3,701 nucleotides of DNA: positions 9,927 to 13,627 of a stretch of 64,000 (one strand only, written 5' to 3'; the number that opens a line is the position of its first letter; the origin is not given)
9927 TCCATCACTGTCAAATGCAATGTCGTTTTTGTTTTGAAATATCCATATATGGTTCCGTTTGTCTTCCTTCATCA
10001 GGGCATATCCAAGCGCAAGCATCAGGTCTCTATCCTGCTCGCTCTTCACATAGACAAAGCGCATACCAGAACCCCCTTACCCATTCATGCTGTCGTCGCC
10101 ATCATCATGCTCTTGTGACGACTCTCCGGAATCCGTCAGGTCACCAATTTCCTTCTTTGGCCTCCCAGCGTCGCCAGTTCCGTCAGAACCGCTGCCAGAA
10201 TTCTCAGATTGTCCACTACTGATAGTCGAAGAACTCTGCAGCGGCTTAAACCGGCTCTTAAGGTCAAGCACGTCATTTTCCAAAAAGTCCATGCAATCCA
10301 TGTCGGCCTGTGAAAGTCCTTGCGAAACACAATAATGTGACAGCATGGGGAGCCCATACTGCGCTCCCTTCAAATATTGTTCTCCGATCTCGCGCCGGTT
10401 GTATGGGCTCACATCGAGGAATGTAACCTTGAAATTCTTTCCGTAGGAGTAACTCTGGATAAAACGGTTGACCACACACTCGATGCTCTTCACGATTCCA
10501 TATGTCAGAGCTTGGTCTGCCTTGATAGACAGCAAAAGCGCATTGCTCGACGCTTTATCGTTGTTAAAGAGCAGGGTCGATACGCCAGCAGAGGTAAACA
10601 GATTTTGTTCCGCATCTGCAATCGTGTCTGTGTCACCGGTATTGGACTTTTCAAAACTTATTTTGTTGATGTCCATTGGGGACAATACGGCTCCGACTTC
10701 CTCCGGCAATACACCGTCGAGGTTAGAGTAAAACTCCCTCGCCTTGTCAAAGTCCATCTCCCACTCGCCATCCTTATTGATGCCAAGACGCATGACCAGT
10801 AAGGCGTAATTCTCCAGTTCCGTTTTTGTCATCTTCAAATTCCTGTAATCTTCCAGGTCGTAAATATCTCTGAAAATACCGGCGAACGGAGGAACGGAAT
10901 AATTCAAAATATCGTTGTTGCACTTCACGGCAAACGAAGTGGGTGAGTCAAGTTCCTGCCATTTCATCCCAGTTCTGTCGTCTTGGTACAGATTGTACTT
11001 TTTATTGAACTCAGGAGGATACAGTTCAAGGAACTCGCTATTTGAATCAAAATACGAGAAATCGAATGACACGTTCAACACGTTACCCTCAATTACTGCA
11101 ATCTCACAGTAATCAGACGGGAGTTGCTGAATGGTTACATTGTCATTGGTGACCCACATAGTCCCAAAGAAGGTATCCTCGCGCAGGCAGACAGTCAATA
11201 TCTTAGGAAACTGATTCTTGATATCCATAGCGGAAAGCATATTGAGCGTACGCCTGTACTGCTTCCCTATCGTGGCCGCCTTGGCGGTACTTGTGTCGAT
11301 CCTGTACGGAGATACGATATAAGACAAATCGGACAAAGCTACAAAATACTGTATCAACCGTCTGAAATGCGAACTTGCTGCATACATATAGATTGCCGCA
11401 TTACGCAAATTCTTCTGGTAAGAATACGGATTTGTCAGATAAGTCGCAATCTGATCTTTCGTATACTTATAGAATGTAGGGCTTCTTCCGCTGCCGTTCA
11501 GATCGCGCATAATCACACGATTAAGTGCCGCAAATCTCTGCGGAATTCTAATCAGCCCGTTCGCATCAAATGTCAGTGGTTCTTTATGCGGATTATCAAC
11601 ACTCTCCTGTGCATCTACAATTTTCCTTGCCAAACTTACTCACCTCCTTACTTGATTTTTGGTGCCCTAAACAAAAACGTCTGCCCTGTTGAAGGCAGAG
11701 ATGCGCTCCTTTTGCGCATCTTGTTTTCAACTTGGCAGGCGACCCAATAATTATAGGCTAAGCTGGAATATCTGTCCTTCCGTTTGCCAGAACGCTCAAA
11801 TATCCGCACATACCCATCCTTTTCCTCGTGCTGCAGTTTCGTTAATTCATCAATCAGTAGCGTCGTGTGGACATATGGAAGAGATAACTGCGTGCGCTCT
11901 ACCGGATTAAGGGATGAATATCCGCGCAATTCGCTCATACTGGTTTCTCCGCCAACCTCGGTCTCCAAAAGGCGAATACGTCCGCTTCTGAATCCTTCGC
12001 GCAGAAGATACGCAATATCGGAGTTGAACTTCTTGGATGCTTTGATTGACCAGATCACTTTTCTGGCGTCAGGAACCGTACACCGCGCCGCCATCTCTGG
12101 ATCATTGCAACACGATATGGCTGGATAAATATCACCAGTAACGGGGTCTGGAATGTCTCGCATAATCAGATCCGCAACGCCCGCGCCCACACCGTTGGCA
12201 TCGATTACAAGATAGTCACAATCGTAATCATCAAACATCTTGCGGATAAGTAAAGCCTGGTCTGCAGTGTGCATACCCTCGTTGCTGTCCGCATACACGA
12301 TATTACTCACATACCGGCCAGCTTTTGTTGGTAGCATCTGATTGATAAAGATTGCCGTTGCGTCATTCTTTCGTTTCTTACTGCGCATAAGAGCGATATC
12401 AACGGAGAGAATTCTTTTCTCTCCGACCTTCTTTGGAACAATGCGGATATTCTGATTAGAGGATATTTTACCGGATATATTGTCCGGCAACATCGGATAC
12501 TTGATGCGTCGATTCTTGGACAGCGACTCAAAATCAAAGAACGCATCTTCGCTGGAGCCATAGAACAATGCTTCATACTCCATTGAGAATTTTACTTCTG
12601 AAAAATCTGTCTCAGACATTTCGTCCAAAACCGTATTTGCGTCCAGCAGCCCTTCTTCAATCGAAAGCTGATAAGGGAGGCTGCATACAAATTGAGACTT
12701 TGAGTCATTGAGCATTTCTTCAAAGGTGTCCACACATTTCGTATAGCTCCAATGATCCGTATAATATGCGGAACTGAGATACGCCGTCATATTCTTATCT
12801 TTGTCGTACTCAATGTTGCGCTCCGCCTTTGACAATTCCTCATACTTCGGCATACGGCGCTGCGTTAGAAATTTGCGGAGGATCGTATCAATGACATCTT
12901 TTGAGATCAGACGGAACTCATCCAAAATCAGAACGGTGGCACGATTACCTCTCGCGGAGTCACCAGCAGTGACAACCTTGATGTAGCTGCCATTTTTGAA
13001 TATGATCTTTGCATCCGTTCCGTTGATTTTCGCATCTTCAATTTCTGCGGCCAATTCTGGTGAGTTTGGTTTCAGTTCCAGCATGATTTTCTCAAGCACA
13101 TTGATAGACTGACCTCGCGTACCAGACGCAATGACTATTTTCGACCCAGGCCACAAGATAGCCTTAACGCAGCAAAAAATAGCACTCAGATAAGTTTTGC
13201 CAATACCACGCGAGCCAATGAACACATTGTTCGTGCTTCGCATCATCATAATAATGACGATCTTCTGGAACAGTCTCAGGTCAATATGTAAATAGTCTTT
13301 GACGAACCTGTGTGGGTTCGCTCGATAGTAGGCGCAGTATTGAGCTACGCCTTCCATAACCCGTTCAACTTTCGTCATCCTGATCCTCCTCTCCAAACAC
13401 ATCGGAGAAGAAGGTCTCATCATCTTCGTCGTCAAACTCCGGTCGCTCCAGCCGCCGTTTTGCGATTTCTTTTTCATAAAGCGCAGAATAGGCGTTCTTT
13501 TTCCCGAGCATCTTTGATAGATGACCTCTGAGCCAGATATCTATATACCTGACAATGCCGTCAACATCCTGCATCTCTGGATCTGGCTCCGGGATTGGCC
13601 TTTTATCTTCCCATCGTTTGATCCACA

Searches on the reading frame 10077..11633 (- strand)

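Call 37: search_protein_families(library=phrogs, proteins=[window:10077-11633:-], max_evalue=0.00001)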
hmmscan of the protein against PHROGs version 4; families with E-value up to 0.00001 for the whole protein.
window:10077-11633:- (518 aa): 1 family
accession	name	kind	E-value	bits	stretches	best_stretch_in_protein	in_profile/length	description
phrog_2739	-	head and packaging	8.5e-111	372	1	50-511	41-497/501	portal protein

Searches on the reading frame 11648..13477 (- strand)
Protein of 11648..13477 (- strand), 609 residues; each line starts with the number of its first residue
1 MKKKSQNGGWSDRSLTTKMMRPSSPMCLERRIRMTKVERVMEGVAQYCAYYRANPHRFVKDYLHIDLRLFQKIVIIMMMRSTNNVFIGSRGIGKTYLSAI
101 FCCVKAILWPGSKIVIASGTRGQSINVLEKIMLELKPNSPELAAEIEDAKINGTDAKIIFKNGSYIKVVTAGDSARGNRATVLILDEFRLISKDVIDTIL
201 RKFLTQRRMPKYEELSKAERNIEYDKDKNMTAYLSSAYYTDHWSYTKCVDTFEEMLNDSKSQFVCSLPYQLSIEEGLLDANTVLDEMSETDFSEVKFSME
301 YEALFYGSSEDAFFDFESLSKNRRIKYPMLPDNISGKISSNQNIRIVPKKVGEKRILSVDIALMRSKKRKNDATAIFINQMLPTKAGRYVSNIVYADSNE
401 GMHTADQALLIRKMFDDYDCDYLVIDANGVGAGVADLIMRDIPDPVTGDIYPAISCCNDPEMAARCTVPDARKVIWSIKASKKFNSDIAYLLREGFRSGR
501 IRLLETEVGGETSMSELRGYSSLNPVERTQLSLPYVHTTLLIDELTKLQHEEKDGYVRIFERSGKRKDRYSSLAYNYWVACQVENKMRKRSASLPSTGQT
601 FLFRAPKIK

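Call 37: search_protein_families(library=phrogs, proteins=[window:11648-13477:-], max_evalue=0.00001)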
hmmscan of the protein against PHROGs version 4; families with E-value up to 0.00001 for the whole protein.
window:11648-13477:- (609 aa): 9 families
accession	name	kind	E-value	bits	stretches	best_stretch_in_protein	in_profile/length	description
phrog_26582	-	unknown function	1.1e-52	180.5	1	257-590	14-344/363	-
phrog_15503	-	unknown function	8e-48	163.9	1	31-242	31-243/245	-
phrog_24618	-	unknown function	5e-40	138.6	1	380-591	3-220/230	-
phrog_2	-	head and packaging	2.5e-25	90.4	1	27-584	247-596/807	terminase large subunit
phrog_9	-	head and packaging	2e-11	44.5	1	59-200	197-342/812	terminase large subunit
phrog_5989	-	head and packaging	3.6e-11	43.8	1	58-201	124-266/347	terminase large subunit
phrog_38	-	head and packaging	7.8e-10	39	1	29-186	256-409/760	terminase large subunit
phrog_7579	-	head and packaging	1.3e-06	28.8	1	77-200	13-131/239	terminase large subunit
phrog_5902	-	unknown function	4.5e-06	27.2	1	49-130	16-98/359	-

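Call 49: search_dna_similar(query=window:11648-13477:-, collection=phages, mode=protein, max_rows=12)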
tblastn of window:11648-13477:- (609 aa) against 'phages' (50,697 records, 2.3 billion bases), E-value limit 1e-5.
Records with a match: 154; places in all: 166; records where one place covers at least 80% of the query: 135.
Best place of each record, by identity: <60% 154.
By first word of the organism name: Bacillus 82; Lactococcus 22; Enterococcus 7; Clostridioides 6; Clostridium 6; Enterocloster 6; Bacteriophage 5; Mammaliicoccus 4; Staphylococcus 4; Thomasclavelia 2; and 8 more.
By host as written in the record: Lactococcus lactis 17; Bacillus subtilis BEST7003 11; - 10; Bacillus anthracis Sterne 10; Bacillus cereus 10; Bacillus subtilis 7; Bacillus anthracis 7; Bacillus subtilis subsp. subtilis str. 168 6; and 43 more.
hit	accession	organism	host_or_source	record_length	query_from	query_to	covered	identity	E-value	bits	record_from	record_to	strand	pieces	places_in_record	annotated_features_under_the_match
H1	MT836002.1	Bacteriophage sp.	human fecal samples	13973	29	609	95%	48.7%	0e+0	573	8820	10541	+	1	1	record has no annotation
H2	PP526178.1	Bacillus phage phi3T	Bacillus subtilis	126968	38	591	91%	45.2%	2e-149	483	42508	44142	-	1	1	record has no annotation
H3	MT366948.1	Bacillus phage Hyb3phi3Ts-SPbeta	Bacillus subtilis subsp. subtilis str. ...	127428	38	591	91%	45.2%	2e-149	483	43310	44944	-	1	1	terminase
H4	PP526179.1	Bacillus phage phi3T-SPBeta hybrid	Bacillus subtilis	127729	38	591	91%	45.2%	2e-149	483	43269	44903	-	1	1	record has no annotation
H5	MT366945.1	Bacillus phage phi3Ts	Bacillus subtilis subsp. subtilis str. ...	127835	38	591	91%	45.2%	2e-149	483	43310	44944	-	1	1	terminase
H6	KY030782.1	Bacillus phage phi3T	Bacillus subtilis str. 168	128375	38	591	91%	45.2%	2e-149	483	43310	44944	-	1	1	hypothetical protein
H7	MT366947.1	Bacillus phage Hyb2phi3Ts-SPbeta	Bacillus subtilis subsp. subtilis str. ...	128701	38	591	91%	45.2%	2e-149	483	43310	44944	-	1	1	terminase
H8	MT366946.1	Bacillus phage Hyb1phi3Ts-SPbeta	Bacillus subtilis subsp. subtilis str. ...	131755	38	591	91%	45.2%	2e-149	483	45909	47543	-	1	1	terminase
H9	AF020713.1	Bacillus phage SPBc2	-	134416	38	591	91%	45.2%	2e-149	483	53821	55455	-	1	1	yonF: hypothetical protein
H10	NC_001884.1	Bacillus phage SPBc2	Bacillus subtilis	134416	38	591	91%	45.2%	2e-149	483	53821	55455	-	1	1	yonF: terminase family protein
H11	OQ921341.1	Bacillus phage SPbetaL1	Bacillus subtilis BEST7003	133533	38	591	91%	45.2%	3e-149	482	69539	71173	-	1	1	hypothetical protein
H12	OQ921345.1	Bacillus phage SPbetaL5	Bacillus subtilis BEST7003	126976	38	591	91%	45.0%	8e-149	481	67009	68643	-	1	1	hypothetical protein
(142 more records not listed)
